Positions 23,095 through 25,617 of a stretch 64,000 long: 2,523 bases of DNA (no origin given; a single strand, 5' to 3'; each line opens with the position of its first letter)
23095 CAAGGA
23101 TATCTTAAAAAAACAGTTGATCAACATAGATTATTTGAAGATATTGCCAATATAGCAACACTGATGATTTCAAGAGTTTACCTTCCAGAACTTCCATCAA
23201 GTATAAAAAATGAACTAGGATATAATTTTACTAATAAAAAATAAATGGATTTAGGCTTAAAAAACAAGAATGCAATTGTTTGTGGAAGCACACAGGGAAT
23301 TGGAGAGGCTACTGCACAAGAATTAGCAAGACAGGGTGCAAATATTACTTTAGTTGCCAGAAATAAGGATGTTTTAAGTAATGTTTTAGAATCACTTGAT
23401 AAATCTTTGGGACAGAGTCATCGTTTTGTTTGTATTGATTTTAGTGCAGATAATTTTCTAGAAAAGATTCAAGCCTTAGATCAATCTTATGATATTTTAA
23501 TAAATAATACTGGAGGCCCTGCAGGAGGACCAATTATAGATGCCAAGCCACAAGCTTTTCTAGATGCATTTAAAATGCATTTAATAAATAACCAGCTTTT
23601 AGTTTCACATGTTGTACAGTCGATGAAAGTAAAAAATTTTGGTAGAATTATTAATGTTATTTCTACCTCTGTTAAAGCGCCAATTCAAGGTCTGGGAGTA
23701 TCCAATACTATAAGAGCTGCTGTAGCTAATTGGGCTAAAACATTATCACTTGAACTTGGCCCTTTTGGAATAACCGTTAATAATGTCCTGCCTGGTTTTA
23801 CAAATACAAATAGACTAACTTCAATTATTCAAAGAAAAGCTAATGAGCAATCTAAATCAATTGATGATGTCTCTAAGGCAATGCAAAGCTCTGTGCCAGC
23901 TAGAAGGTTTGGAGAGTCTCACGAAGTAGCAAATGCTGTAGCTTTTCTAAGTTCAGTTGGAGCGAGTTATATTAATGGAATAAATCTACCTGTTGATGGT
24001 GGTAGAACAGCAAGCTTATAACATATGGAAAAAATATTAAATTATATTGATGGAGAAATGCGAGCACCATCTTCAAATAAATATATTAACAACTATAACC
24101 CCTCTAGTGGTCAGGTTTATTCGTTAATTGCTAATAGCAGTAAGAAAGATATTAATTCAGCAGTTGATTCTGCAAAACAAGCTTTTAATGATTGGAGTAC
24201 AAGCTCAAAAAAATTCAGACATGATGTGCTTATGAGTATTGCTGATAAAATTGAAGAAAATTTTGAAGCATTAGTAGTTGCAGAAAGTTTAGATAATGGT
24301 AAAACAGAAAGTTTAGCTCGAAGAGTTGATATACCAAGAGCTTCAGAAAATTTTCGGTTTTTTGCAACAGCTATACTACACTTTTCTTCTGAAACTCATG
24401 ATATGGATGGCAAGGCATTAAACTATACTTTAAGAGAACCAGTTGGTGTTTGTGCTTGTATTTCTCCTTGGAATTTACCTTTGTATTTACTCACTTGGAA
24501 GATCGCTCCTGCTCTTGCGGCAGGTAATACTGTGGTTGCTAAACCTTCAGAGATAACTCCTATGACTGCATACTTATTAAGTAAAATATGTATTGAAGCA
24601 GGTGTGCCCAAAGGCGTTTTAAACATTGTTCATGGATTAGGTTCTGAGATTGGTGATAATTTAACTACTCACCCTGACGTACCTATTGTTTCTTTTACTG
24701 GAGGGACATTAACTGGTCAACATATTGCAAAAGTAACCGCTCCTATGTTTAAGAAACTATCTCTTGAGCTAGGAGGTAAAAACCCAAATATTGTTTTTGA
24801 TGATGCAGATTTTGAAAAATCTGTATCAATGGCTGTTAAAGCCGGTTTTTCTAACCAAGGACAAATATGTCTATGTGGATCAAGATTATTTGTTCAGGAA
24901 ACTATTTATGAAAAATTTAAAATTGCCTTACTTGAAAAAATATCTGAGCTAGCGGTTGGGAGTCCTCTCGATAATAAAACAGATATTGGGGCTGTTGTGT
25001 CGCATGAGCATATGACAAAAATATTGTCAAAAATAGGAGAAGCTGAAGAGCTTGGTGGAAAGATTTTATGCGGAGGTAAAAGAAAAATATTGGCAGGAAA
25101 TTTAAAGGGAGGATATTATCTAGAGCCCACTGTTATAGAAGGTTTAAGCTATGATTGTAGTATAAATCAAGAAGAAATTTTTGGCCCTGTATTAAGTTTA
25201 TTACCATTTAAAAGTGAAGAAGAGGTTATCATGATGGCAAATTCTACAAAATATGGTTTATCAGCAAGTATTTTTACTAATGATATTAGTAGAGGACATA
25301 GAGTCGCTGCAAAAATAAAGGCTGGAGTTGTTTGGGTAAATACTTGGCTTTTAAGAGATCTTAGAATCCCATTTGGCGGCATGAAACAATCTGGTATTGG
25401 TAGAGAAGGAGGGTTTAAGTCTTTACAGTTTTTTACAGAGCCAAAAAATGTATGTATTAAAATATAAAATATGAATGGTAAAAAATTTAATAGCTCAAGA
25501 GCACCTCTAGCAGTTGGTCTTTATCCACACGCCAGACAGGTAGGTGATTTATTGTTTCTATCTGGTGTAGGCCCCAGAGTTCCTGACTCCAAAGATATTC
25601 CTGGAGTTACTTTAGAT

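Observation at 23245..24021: Atypical SDR (SxxxR instead of YxxxK) inside the kynurenine operon: candidate for the gene-less reduction step to 2-oxoadipate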

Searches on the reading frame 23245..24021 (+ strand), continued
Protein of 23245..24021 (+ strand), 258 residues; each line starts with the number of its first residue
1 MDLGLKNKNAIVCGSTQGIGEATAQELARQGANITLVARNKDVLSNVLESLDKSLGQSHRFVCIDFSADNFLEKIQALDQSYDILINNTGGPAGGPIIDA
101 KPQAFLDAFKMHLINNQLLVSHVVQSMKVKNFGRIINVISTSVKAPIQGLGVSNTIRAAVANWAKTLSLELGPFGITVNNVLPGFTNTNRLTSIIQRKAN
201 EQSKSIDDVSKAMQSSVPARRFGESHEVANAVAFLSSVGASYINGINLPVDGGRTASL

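Call 77: find_encoding_contigs(protein=P0139, flank=8000, max_places=4)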
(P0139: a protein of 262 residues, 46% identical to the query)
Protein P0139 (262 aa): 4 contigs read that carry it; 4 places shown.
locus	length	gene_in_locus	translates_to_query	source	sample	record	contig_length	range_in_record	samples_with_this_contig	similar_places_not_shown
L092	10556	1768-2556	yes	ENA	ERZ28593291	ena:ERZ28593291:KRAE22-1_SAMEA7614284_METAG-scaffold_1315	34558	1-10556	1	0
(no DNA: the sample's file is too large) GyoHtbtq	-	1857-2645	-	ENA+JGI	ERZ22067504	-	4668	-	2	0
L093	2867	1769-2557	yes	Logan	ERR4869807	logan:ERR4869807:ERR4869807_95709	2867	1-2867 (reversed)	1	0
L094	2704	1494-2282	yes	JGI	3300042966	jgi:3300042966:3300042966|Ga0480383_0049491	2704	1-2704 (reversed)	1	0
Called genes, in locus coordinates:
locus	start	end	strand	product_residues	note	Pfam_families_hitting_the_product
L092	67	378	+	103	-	-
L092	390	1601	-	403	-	PF13173:AAA_14, PF13635:DUF4143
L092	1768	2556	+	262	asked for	PF00106:adh_short, PF13561:adh_short_C2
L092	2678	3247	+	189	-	-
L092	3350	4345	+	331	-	PF00291:PALP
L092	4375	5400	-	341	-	PF00535:Glycos_transf_2, PF10111:Glyco_tranf_2_2, PF13641:Glyco_tranf_2_3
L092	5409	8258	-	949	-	PF00772:DnaB, PF03796:DnaB_C, PF13481:AAA_25 (faint), PF14890:Intein_splicing, PF12844:HTH_19 (weak), PF14528:LAGLIDADG_3, PF03796:DnaB_C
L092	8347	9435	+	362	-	PF03462:PCRF, PF00472:RF-1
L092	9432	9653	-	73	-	-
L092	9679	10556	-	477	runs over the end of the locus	PF00232:Glyco_hydro_1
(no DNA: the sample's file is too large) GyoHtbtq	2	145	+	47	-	?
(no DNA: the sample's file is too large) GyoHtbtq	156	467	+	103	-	-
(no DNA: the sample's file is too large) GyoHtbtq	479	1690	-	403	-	PF13173:AAA_14, PF13635:DUF4143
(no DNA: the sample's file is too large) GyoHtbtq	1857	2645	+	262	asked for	PF00106:adh_short, PF13561:adh_short_C2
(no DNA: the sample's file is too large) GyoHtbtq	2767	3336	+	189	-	-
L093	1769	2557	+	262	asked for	PF00106:adh_short, PF13561:adh_short_C2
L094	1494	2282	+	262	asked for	PF00106:adh_short, PF13561:adh_short_C2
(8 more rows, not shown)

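Call 78: find_encoding_contigs(protein=P0129, flank=8000, max_places=2)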
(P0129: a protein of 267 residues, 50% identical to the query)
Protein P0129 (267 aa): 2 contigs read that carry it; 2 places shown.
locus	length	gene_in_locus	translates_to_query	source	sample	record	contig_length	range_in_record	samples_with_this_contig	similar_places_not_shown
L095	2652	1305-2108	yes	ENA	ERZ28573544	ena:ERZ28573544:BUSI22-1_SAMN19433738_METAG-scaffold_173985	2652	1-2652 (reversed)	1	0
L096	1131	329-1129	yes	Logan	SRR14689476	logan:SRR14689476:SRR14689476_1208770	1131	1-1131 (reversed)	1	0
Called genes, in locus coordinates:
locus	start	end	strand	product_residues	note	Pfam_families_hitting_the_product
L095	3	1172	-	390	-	?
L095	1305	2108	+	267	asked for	PF00106:adh_short, PF13460:NAD_binding_10 (faint), PF13561:adh_short_C2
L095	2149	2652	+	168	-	?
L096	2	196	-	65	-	?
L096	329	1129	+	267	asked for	PF00106:adh_short, PF13460:NAD_binding_10 (faint), PF13561:adh_short_C2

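Call 79: find_encoding_contigs(protein=P0134, flank=8000, max_places=2)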
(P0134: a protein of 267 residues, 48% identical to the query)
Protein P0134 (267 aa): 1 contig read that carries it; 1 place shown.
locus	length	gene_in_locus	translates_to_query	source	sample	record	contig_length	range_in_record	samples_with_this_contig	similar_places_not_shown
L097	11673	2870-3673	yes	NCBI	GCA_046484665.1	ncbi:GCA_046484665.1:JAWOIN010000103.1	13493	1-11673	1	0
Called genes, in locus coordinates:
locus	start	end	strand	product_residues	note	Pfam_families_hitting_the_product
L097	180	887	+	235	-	-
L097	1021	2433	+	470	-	PF07992:Pyr_redox_2, PF13450:NAD_binding_8 (weak)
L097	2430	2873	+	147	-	-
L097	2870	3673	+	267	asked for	PF00106:adh_short, PF13561:adh_short_C2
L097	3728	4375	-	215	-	PF04199:Cyclase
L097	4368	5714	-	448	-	PF00266:Aminotran_5, PF22580:KYNU_C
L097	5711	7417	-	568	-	PF07969:Amidohydro_3, PF01979:Amidohydro_1 (weak)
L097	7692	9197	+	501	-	PF04389:Peptidase_M28, PF01546:Peptidase_M20 (weak)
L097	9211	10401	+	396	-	PF02749:QRPTase_N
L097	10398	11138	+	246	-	PF00857:Isochorismatase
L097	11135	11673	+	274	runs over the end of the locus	PF12146:Hydrolase_4, PF00561:Abhydrolase_1, PF12697:Abhydrolase_6, PF03096:Ndr, PF08386:Abhydrolase_4 (weak)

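Call 80: find_encoding_contigs(protein=P0146, flank=8000, max_places=2)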
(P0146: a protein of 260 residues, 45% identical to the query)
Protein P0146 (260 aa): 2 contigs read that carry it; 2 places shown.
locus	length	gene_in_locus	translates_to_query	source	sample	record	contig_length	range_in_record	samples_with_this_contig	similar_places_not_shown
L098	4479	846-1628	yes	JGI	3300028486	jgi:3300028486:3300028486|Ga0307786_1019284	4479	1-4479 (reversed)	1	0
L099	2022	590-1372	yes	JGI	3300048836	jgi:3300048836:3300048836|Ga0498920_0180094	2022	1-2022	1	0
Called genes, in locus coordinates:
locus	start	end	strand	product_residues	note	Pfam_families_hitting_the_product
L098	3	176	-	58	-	?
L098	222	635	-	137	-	-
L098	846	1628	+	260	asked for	PF00106:adh_short, PF13561:adh_short_C2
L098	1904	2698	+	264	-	PF03848:TehB (weak), PF05175:MTS, PF13489:Methyltransf_23, PF01209:Ubie_methyltran, PF13847:Methyltransf_31, PF08241:Methyltransf_11, PF08242:Methyltransf_12, PF13649:Methyltransf_25, +3 more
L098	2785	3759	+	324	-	PF00493:MCM (faint), PF20030:bpMoxR, PF00004:AAA (weak), PF07726:AAA_3, PF07728:AAA_5, PF17863:AAA_lid_2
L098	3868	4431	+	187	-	PF08207:EFP_N, PF01132:EFP, PF09285:Elong-fact-P_C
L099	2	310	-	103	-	?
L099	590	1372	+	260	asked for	PF00106:adh_short, PF13561:adh_short_C2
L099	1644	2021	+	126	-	?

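Call 81: find_encoding_contigs(protein=P0151, flank=8000, max_places=2)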
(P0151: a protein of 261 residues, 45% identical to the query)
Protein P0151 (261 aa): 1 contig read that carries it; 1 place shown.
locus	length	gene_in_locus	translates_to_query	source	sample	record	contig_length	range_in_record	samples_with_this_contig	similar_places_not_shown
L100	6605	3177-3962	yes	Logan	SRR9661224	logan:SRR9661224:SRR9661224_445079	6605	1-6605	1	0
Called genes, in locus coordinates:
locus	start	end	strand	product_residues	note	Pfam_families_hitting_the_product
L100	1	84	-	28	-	?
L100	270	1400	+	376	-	PF13433:Peripla_BP_5 (weak), PF13458:Peripla_BP_6, PF01094:ANF_receptor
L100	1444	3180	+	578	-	PF02518:HATPase_c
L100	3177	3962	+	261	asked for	PF00106:adh_short, PF08659:KR (weak), PF23441:SDR (weak), PF13561:adh_short_C2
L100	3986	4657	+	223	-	PF03591:AzlC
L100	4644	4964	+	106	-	PF05437:AzlD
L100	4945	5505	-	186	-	PF19985:DUF6421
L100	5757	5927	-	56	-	-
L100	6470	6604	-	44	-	?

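Call 91: predict_structure(alignment_id=A1)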
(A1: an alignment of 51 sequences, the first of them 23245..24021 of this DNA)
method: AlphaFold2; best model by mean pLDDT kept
length: 258 residues; sequences in the alignment: 51
mean_pLDDT: 97.2   pTM: 0.93
mean pLDDT of the five models: 97.2, 96.8, 96.7, 96.5, 96.3
residues with pLDDT >= 90: 255; 70-90: 3; 50-70: 0; < 50: 0
segments of 3 or more residues with pLDDT < 50: none
pLDDT, mean of each block of 10 residues (from residue 1): 96 98 98 98 98 98 95 92 97 96 98 98 98 98 96 98 99 99 97 95 98 98 98 98 98 95
secondary structure, 60 per line:
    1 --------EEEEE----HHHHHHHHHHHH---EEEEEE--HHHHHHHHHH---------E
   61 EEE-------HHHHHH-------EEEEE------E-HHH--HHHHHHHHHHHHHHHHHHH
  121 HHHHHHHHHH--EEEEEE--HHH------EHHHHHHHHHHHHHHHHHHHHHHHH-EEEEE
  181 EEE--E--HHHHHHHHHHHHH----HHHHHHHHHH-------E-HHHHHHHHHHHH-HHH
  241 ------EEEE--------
elements in order: E9-13 H18-29 E33-38 H41-50 E60-63 H71-76 E84-88 H102-130 E133-138 H151-174 E176-183 H189-201 H206-215 H225-236 E247-250

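Call 93: fold_search(model_id=the predicted structure, library=pdb)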
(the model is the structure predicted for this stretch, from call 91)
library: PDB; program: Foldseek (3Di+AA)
matches with E <= 10: 2000; with E <= 0.001: 1999
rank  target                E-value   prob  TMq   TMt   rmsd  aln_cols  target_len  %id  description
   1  5va8_A                9.0e-27  1.00  0.95  0.94   1.6       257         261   34  Crystal Structure of Short-chain dehydrogenase/reductase SDR from Burkholderia phymatum in complex with NADP (released 2017-04-26)
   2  5idy_A                1.4e-25  1.00  0.94  0.92   1.9       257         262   33  Crystal structure of an oxidoreductase from Burkholderia vietnamiensis in complex with NADP (released 2016-03-16)
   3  6jha_B                1.4e-25  1.00  0.93  0.92   2.1       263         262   33  Crystal structure of NADPH bound AerF from Microcystis aeruginosa (released 2019-11-27)
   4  5vps                  1.8e-25  1.00  0.95  0.94   1.6       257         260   34  Crystal structure of an SDR from Burkholderia ambifaria in complex with NADPH with a TCEP adduct (released 2017-05-24)
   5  5idy_B                2.9e-25  1.00  0.94  0.92   1.8       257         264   33  Crystal structure of an oxidoreductase from Burkholderia vietnamiensis in complex with NADP (released 2016-03-16)
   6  5idx_A                3.1e-25  1.00  0.94  0.93   1.8       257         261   33  Crystal structure of an oxidoreductase from Burkholderia vietnamiensis (released 2016-03-16)
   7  6jhb_B                7.7e-25  1.00  0.92  0.90   2.0       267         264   32  Crystal structure of NADPH and 4-hydroxyphenylpyruvic acid bound AerF from Microcystis aeruginosa (released 2019-11-27)
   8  5idx_B                8.1e-25  1.00  0.94  0.92   1.8       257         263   33  Crystal structure of an oxidoreductase from Burkholderia vietnamiensis (released 2016-03-16)
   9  3u4c                  2.8e-24  1.00  0.91  0.92   2.0       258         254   30  Crystal structure of YwfH, NADPH dependent reductase involved in Bacilysin biosynthesis (released 2013-03-06)
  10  6jh7_A                1.7e-23  1.00  0.89  0.89   2.6       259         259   34  Crystal structure of AerF from Microcystis aeruginosa (released 2019-11-27)
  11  6jh7_B                5.0e-23  1.00  0.90  0.89   2.9       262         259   34  Crystal structure of AerF from Microcystis aeruginosa (released 2019-11-27)
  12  1o5i_A                8.7e-23  1.00  0.85  0.94   2.7       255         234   35  Crystal structure of 3-oxoacyl-(acyl carrier protein) reductase (TM1169) from Thermotoga maritima at 2.50 A resolution (released 2003-09-30)
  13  3ai3_A                1.4e-22  1.00  0.92  0.90   2.5       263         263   28  The crystal structure of L-Sorbose reductase from Gluconobacter frateurii complexed with NADPH and L-sorbose (released 2011-02-09)
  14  3ai1_A                3.2e-22  1.00  0.91  0.90   2.5       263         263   29  The crystal structure of L-sorbose reductase from Gluconobacter frateurii complexed with NADPH and L-sorbose reveals t (released 2011-02-09)
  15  2z1n_B                3.4e-22  1.00  0.84  0.89   2.5       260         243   33  Crystal structure of APE0912 from Aeropyrum pernix K1 (released 2008-03-18)
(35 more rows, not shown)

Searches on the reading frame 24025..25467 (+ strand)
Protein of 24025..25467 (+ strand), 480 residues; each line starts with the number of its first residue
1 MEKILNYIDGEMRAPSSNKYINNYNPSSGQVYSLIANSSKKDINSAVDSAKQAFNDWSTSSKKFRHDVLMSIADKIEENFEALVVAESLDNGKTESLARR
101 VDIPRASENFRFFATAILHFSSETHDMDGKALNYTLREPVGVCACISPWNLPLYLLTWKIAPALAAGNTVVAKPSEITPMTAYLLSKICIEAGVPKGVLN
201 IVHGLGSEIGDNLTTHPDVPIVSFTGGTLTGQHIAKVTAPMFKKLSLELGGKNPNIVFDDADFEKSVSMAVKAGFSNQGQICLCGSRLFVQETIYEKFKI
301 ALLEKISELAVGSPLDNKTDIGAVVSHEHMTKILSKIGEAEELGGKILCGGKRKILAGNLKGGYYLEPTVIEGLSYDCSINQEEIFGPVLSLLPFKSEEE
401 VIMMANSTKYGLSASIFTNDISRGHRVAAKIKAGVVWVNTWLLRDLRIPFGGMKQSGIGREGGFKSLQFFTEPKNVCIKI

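Call 3: search_protein_families(library=pfam, proteins=[window:24025-25467:+])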
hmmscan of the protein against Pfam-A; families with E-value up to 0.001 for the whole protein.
window:24025-25467:+ (480 aa): 1 family
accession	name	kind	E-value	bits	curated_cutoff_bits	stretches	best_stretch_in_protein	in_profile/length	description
PF00171.27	Aldedh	-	4.1e-166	553.5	23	1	16-476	5-461/461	Aldehyde dehydrogenase family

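Call 4: search_protein_families(library=ncbifam, proteins=[window:24025-25467:+])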
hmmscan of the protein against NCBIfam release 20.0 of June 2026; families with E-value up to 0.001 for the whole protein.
window:24025-25467:+ (480 aa): 43 families (the best 25 are shown)
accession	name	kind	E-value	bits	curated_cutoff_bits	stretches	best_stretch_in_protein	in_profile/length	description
TIGR03216.1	OH_muco_semi_DH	equivalog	3.2e-167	557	693.25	1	5-480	2-481/481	2-hydroxymuconic semialdehyde dehydrogenase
TIGR02299.1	HpaE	equivalog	2e-162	541.2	638.35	1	5-479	2-477/488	5-carboxymethyl-2-hydroxymuconate semialdehyde dehydrogenase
TIGR01804.1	BADH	equivalog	4.8e-149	496.8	668.6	1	7-473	1-466/467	betaine-aldehyde dehydrogenase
NF009725.0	PRK13252.1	equivalog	9.5e-147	489.3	593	1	3-479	6-480/488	betaine-aldehyde dehydrogenase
NF010000.0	PRK13473.1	subfamily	4.2e-139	464.2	615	1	6-479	5-473/475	aminobutyraldehyde dehydrogenase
NF050026.1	AcaldDHExaC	equivalog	6.2e-135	450.6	900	1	4-477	16-492/503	acetaldehyde dehydrogenase ExaC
NF045736.1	PaDhStyDRhodo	equivalog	6.3e-128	427.3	800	1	7-478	6-477/479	phenylacetaldehyde dehydrogenase StyD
NF045735.1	PaDhStyDPseudo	equivalog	4.1e-124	414.9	850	1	7-478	6-481/483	phenylacetaldehyde dehydrogenase StyD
NF042993.1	AlphKGSA_gudD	equivalog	3.2e-120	402.1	770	1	2-479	2-481/481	alpha-ketoglutaric semialdehyde dehydrogenase GucD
NF007352.0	PRK09847.1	equivalog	3.5e-117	391.9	850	1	7-478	23-491/495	aldehyde dehydrogenase PuuC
TIGR01780.1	SSADH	subfamily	1.2e-115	387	646.35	1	24-472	2-446/448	succinate-semialdehyde dehydrogenase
TIGR03374.1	ABALDH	equivalog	1.5e-115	386.8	909.3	1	8-478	6-471/472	aminobutyraldehyde dehydrogenase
NF040648.1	lactal_redase_Meth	equivalog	7.5e-112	374.7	650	1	18-478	11-462/463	lactaldehyde dehydrogenase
NF006916.0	PRK09407.1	equivalog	8.9e-112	374.3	521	1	16-477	31-491/526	succinic semialdehyde dehydrogenase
NF052305.1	DioxValDhHalo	equivalog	6.5e-109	365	750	1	3-476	4-479/483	2,5-dioxovalerate dehydrogenase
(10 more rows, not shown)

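Call 45: search_solved_structures(query=window:24025-25467:+, max_evalue=1e-80)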
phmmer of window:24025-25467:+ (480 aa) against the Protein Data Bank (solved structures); distinct sequences matched with E-value up to 1e-80: 117 (the best 60 are shown).
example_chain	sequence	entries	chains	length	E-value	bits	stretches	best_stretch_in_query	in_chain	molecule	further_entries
7bzv_A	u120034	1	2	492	3.2e-127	428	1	2-480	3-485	2-aminomuconic 6-semialdehyde dehydrogenase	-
4i1w_A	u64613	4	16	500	6.9e-127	426.9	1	3-480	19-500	2-aminomuconate 6-semialdehyde dehydrogenase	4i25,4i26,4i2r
4npi_A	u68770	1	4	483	7e-127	426.9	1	3-480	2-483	2-aminomuconate 6-semialdehyde dehydrogenase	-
5kj5_A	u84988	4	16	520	4e-126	424.4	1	3-480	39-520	2-aminomuconate 6-semialdehyde dehydrogenase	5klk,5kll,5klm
4oe2_A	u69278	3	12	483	4.8e-126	424.2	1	3-480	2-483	2-aminomuconate 6-semialdehyde dehydrogenase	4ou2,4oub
5kln_A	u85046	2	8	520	1e-125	423.1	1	3-480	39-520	2-aminomuconate 6-semialdehyde dehydrogenase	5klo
4u3w_A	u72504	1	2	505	5.9e-124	417.3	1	4-480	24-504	2-aminomuconate 6-semialdehyde dehydrogenase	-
4o6r_A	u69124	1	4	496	2.8e-117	395.3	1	7-479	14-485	Aldehyde Dehydrogenase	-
2d4e_A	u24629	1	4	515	4.2e-114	384.8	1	4-478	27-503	5-carboxymethyl-2-hydroxymuconate semialdehyde dehydrogenase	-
5gtk_A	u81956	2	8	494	7.4e-114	384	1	2-479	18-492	Betaine-aldehyde dehydrogenase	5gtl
5gt6_A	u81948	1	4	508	8.2e-114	383.8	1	2-479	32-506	Betaine-aldehyde dehydrogenase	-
6bjp_A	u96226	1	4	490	2.2e-113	382.4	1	6-479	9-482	NAD/NADP-dependent betaine aldehyde dehydrogenase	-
4zxu_A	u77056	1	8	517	3e-113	382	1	6-476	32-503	Betaine-aldehyde dehydrogenase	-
4qf6_A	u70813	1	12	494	3.7e-113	381.7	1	2-479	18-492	Aldehyde dehydrogenase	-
9koi_A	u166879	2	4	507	3.9e-113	381.6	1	6-478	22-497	NAD+ dependent aldehyde dehydrogenase ExaC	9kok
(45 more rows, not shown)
